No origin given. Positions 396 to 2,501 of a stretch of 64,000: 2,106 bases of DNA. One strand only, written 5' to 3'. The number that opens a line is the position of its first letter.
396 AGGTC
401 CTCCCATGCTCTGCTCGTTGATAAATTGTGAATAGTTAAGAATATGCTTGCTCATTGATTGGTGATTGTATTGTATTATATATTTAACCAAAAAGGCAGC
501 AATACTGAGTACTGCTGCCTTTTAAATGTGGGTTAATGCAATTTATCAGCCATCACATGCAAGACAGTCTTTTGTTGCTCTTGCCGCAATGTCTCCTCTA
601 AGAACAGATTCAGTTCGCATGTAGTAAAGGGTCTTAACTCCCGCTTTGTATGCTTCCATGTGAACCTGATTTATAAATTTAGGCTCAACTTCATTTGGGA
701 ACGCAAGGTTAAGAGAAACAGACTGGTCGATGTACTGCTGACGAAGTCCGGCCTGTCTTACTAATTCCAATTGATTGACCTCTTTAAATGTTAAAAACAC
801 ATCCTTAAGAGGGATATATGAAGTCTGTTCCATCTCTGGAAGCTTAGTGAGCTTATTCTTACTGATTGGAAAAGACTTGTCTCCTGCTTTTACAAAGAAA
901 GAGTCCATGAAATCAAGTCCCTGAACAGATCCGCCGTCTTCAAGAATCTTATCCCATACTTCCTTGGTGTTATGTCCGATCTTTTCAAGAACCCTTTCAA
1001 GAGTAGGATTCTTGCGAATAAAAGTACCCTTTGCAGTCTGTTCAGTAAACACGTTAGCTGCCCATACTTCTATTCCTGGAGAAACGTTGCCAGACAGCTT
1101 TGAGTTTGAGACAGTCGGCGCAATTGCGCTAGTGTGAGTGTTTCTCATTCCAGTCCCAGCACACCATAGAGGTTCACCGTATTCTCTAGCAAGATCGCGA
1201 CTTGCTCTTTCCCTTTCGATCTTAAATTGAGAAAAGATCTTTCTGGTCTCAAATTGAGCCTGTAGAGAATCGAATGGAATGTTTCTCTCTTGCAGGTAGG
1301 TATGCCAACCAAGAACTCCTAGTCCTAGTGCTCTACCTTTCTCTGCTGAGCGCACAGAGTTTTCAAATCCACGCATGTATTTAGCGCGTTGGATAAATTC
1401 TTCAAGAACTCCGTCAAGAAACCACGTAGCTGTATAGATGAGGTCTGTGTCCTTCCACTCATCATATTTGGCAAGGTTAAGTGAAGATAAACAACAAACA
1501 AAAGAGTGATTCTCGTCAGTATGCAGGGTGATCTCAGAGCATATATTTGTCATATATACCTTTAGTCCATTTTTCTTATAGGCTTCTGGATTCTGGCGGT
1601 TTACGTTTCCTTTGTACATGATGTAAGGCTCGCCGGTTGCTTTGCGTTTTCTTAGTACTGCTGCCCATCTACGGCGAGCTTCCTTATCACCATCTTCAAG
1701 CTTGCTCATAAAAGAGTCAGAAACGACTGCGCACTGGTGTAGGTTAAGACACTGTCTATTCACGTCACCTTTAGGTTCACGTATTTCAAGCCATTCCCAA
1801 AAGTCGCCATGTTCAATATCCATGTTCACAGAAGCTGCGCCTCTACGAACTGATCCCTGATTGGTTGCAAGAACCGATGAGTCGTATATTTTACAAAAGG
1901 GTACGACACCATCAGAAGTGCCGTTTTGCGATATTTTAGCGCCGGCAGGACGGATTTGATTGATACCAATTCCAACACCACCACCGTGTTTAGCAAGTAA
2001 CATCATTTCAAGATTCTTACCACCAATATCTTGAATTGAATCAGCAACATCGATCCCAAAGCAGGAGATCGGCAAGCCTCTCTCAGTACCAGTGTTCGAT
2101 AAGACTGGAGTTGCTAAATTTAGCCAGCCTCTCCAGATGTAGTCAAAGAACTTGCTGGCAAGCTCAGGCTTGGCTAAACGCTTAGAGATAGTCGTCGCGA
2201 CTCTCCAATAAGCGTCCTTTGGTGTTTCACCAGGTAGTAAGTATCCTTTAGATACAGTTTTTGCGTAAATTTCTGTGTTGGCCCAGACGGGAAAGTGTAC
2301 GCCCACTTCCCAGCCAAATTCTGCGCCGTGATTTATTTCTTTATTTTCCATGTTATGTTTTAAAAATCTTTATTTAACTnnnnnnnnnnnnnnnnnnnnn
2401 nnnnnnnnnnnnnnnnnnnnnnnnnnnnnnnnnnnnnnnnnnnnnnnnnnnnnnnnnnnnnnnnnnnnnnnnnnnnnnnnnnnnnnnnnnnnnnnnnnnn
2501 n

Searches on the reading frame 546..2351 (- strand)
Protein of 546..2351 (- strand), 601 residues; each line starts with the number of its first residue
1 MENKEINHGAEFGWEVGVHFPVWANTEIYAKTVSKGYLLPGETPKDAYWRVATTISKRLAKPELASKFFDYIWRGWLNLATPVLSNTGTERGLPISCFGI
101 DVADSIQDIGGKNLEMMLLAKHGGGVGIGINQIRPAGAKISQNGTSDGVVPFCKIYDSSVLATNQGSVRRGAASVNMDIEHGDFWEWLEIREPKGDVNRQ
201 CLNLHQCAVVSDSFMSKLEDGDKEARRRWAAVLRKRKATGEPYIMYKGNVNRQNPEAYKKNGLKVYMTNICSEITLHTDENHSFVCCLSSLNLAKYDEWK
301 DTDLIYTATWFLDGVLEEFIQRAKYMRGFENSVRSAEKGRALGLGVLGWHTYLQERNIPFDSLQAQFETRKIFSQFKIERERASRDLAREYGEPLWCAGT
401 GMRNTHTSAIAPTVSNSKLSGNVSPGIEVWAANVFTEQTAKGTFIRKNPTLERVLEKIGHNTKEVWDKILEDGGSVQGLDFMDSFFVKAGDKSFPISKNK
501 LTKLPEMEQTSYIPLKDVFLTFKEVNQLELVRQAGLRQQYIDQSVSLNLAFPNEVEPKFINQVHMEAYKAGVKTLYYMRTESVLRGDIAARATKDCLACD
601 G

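Call 47: search_protein_families(library=phrogs, proteins=[window:546-2351:-], max_evalue=0.00001)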
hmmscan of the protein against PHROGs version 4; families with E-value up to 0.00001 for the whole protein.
window:546-2351:- (601 aa): 10 families
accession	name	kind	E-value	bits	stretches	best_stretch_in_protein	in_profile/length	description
phrog_84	-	DNA, RNA and nucleotide metabolism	2.6e-152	510.1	1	30-600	203-795/975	ribonucleoside-diphosphate reductase large subunit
phrog_30939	-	DNA, RNA and nucleotide metabolism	2.7e-89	301.2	1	66-578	470-958/977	ribonucleotide reductase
phrog_3844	-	moron, auxiliary metabolic gene and host takeover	2.6e-49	169.4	2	222-393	88-265/451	NrdA-like aerobic NDP reductase large subunit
phrog_12229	-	DNA, RNA and nucleotide metabolism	1.6e-45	156.6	2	23-168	6-150/577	ribonucleotide reductase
phrog_3987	-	DNA, RNA and nucleotide metabolism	6.8e-45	154.5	2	42-222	165-348/467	ribonucleotide reductase large subunit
phrog_29665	-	unknown function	2e-30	106.7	1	277-412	3-150/150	-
phrog_6132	-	DNA, RNA and nucleotide metabolism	4.1e-20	73.5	1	63-168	183-290/530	ribonucleotide reductase large subunit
phrog_33412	-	unknown function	6.7e-16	59.4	1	516-581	57-123/140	-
phrog_367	-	DNA, RNA and nucleotide metabolism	1.2e-13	51.1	1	165-437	278-541/701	ribonucleotide reductase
phrog_22953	-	DNA, RNA and nucleotide metabolism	9.7e-13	49.5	1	130-221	4-96/201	ribonucleotide reductase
